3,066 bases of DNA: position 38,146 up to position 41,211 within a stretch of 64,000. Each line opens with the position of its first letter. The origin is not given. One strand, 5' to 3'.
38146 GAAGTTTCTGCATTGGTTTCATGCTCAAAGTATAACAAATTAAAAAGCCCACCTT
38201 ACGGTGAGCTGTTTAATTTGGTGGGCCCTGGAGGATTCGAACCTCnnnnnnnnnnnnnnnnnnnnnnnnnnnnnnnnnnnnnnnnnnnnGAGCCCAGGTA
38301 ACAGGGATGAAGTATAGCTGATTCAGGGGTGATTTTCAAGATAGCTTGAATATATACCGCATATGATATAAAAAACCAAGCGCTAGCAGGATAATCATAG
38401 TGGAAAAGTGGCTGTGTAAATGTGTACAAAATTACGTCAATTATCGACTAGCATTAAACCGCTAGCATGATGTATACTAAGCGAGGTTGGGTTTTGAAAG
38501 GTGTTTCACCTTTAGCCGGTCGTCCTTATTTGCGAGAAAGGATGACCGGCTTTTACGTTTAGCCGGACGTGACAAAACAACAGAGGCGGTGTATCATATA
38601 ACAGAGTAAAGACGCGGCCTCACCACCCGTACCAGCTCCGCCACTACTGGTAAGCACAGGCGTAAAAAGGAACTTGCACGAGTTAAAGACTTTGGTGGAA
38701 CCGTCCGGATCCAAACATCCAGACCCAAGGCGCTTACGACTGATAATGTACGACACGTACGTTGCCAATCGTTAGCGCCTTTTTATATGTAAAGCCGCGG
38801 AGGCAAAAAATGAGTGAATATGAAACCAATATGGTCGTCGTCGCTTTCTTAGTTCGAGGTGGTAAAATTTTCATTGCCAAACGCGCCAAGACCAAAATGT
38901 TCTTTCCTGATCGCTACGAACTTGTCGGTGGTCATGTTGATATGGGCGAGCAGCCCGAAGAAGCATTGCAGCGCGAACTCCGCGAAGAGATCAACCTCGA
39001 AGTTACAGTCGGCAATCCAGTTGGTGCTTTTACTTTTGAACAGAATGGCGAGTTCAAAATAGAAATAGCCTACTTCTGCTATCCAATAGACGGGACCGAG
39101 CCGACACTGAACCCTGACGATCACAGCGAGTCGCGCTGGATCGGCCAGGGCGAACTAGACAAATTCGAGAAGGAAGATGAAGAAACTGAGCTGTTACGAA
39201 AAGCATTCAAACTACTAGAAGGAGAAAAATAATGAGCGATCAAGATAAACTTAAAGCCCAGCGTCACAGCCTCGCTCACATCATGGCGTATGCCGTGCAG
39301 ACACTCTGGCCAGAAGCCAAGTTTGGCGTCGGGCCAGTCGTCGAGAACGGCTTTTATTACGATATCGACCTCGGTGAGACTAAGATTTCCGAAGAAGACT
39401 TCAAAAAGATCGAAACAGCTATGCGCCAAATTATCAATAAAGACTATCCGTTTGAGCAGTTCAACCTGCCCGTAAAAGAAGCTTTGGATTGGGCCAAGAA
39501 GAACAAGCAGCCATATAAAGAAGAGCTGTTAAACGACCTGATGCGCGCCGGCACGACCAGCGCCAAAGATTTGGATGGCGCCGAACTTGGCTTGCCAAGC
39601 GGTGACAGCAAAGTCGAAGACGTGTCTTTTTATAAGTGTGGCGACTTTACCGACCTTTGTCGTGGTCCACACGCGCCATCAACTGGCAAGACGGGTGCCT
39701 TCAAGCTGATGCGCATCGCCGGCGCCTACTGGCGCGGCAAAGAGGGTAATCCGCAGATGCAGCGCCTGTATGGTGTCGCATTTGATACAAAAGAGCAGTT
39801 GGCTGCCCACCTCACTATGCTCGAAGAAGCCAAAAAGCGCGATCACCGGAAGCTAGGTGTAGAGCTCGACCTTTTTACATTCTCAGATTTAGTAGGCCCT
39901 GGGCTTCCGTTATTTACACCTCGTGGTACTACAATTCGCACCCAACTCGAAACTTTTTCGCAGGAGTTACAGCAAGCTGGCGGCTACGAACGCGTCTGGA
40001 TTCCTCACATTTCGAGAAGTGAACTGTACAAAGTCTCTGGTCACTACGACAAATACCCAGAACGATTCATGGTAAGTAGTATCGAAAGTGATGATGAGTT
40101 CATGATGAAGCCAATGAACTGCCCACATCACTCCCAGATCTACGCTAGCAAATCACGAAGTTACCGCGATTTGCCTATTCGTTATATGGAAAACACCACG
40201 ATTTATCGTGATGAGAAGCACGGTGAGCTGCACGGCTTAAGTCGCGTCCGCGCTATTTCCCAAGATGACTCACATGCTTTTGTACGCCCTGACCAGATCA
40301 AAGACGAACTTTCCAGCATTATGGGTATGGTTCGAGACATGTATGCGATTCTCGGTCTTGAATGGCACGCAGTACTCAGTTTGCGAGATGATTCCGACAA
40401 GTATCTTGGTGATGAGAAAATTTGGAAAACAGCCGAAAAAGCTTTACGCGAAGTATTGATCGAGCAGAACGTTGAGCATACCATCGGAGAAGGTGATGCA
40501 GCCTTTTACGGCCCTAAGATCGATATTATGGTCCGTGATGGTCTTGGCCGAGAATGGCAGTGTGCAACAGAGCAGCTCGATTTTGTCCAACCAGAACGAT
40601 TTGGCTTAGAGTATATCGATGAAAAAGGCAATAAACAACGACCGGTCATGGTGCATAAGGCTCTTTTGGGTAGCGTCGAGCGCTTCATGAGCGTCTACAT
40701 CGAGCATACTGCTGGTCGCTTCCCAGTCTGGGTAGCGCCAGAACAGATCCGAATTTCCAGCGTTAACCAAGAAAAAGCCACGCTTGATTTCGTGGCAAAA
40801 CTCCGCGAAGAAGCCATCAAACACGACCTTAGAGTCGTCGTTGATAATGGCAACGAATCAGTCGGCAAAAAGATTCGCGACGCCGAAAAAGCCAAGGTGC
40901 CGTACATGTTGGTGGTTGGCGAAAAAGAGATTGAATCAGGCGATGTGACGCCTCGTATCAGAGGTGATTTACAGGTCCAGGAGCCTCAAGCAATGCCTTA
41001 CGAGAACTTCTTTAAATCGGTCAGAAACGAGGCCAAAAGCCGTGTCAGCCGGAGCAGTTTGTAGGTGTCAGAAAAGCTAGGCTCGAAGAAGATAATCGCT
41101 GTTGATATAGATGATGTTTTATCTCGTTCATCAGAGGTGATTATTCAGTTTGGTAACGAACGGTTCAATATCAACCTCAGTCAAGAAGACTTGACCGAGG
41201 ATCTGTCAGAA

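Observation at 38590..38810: T-box riboswitch with a Thr-matched UGGA bulge and an apparently very short Stem I, upstream of NUDIX-thrS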

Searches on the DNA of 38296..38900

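Call 4: search_rna_families(source=window, start=38296, end=38900, threshold=evalue, max_evalue=10, show_alignments=5)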
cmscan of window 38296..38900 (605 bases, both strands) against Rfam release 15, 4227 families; matches with E-value up to 10: 3.
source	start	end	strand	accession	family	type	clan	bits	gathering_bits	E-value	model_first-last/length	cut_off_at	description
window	38318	38401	-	RF03039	Peptidase-S11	Cis-reg;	-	15.9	34.8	7.1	1-84/84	no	Peptidase-S11 RNA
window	38314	38447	+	RF02779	PepN_thermometer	Cis-reg; thermoregulator;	-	14.5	83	8.2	1-136/136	no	PepN 5' UTR thermometer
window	38345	38385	+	RF00522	PreQ1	Cis-reg; riboswitch;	-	12.8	39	9.4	1-45/45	no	PreQ1 (pre queuosine) riboswitch aptamer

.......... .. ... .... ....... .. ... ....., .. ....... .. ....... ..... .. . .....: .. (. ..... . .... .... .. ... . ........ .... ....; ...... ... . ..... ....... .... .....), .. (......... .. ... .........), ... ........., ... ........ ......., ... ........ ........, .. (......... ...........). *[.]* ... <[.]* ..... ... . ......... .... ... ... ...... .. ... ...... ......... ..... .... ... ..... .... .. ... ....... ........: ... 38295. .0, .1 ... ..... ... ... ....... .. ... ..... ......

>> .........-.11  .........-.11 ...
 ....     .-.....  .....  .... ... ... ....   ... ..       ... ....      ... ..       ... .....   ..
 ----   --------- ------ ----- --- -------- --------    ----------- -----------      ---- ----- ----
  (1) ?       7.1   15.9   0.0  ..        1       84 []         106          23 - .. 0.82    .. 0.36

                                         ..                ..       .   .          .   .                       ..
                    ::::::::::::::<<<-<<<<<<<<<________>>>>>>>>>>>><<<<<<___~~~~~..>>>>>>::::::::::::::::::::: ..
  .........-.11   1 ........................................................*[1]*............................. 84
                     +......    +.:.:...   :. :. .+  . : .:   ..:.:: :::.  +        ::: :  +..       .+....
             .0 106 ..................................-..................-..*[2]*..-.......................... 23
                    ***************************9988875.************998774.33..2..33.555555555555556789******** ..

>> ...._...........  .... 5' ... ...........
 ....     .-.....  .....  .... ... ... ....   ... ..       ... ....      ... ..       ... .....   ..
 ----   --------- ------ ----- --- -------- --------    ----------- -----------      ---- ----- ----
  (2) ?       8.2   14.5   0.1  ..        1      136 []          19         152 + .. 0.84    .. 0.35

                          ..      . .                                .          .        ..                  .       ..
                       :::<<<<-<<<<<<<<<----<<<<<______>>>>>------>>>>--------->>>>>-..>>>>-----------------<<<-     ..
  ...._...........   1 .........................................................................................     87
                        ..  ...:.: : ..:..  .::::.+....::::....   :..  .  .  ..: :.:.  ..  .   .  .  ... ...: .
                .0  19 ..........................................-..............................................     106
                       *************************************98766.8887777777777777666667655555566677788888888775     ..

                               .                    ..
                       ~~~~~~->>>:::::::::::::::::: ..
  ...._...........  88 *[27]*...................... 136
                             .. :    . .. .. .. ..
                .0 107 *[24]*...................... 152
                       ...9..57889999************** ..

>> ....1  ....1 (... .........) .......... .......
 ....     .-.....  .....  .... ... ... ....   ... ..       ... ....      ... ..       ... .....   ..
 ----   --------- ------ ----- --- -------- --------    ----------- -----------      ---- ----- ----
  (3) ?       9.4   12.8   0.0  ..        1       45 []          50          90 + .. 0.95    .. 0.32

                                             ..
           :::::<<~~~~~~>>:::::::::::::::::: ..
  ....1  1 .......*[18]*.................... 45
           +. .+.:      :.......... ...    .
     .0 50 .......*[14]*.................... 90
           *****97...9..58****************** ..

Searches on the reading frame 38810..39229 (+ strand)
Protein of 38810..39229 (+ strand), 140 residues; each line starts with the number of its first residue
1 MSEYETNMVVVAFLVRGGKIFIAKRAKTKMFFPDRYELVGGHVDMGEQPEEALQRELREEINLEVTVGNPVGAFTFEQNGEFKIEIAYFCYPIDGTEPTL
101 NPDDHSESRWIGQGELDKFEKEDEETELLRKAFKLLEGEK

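Call 44: search_protein_families(library=pfam, proteins=[window:38810-39229:+])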
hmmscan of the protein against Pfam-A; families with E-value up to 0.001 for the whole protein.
window:38810-39229:+ (140 aa): 2 families
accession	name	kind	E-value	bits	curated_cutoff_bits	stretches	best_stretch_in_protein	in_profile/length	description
PF00293.34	NUDIX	-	1.1e-17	64.7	21.1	1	9-124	5-126/134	NUDIX domain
PF14815.12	NUDIX_4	-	1.3e-06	28.6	35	1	11-119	2-101/113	NUDIX domain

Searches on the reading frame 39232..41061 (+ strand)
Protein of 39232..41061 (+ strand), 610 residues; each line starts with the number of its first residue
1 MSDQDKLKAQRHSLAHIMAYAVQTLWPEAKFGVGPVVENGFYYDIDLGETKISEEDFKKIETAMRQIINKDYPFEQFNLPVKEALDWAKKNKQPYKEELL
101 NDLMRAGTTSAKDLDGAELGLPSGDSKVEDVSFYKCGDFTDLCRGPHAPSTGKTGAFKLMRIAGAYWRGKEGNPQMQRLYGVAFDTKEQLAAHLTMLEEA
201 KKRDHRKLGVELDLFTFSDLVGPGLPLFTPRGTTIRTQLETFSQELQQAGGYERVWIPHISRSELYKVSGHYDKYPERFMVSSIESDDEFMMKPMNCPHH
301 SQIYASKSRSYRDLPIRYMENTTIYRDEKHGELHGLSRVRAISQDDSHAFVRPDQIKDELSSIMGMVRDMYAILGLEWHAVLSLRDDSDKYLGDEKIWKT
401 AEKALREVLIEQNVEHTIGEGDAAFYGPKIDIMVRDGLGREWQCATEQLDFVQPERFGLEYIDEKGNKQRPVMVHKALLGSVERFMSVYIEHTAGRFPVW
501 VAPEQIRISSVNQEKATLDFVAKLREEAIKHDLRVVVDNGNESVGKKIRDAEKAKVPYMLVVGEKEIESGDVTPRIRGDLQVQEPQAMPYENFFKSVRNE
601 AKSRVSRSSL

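Call 14: find_related_loci(query=window:39232-41061:+, collection=genome_contigs, flank=4000)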
Query window:39232-41061:+ (610 aa) in genome_contigs; peptide patterns used: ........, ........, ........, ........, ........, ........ (x = any residue, [..] = any of these).
222 stretches matched a pattern; 215 encode a relative of the query (tblastn E <= 1e-3); the best 80 are kept; 80 distinct loci.
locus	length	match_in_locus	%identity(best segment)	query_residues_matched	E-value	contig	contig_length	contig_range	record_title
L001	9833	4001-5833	74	1-610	0e+0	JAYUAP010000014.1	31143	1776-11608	MAG: Candidatus Saccharibacteria bacterium isolate GFS_6516 GFS_6516_13, whole genome shotgun sequence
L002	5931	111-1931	71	6-610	0e+0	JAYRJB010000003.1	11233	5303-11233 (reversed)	MAG: Candidatus Saccharimonadales bacterium isolate SZ_szas25bin.8 k141_284861, whole genome shotgun sequence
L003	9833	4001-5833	69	2-610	0e+0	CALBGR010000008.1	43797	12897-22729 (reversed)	MAG TPA_asm: uncultured Candidatus Saccharibacteria bacterium isolate SRR5251193_bin.8_CONCOCT_v1.1_MAG genome assembly,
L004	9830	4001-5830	68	3-610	0e+0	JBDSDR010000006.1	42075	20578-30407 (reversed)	MAG: Candidatus Saccharimonadales bacterium isolate cluster1_bin.186 k127_10330549, whole genome shotgun sequence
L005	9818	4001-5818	68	7-610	0e+0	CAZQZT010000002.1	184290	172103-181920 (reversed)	MAG TPA_asm: uncultured Candidatus Saccharibacteria bacterium isolate binchicken_co308_31 genome assembly, contig: NODE_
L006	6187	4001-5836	68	2-610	0e+0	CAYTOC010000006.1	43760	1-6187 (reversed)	MAG TPA_asm: uncultured Candidatus Saccharibacteria bacterium isolate SRP344714_co2_497 genome assembly, contig: NODE_20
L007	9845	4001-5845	67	1-610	0e+0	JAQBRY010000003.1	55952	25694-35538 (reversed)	MAG: Candidatus Saccharibacteria bacterium isolate RYN_413 scaffold_296171, whole genome shotgun sequence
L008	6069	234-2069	67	1-610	0e+0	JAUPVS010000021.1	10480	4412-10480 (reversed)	MAG: Patescibacteria group bacterium isolate erpe_2018_sw_33hr_WHONDRS-SW48-000096_A_bin.23 scaffold_978, whole genome s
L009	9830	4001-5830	68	4-610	0e+0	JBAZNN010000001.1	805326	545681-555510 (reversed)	MAG: Candidatus Saccharimonadales bacterium isolate SO_2017_LW4_70 scaffold_13_c1_LW137-91_2017, whole genome shotgun se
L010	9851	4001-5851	66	1-610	0e+0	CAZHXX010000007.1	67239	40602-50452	MAG TPA_asm: uncultured Candidatus Saccharibacteria bacterium isolate SRP257259_co1_389 genome assembly, contig: NODE_38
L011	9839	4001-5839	67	1-610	0e+0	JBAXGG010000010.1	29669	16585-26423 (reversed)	MAG: Candidatus Saccharibacteria bacterium isolate ELA291 MAG291_10, whole genome shotgun sequence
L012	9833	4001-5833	67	2-610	0e+0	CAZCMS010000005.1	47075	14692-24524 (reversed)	MAG TPA_asm: uncultured Candidatus Saccharibacteria bacterium isolate SRP193066_co1_124 genome assembly, contig: NODE_86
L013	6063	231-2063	68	1-610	0e+0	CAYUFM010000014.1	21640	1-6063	MAG TPA_asm: uncultured Candidatus Saccharibacteria bacterium isolate SRP286056_co1_255 genome assembly, contig: NODE_28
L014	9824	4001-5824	67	5-610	0e+0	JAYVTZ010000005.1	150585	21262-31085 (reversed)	MAG: Burkholderiaceae bacterium isolate GL74_UP_metabat_189 GL74_UP_metabat_189_4, whole genome shotgun sequence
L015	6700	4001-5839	66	1-606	0e+0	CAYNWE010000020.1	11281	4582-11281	MAG TPA_asm: uncultured Candidatus Saccharibacteria bacterium isolate binchicken_co328_38 genome assembly, contig: NODE_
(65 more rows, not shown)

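Call 44: search_protein_families(library=pfam, proteins=[window:39232-41061:+])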
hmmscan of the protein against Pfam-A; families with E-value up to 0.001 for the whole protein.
window:39232-41061:+ (610 aa): 3 families
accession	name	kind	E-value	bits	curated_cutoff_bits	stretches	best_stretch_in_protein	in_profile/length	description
PF00587.30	tRNA-synt_2b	-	1.8e-44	152.4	29.3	1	284-492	5-178/179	tRNA synthetase class II core domain (G, H, P, S and T)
PF03129.25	HGTP_anticodon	-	1.5e-16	60.8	21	1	505-599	1-93/94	Anticodon binding domain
PF07973.19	tRNA_SAD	-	1.2e-13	51.3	24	1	131-180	1-44/44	Threonyl and Alanyl tRNA synthetase second additional domain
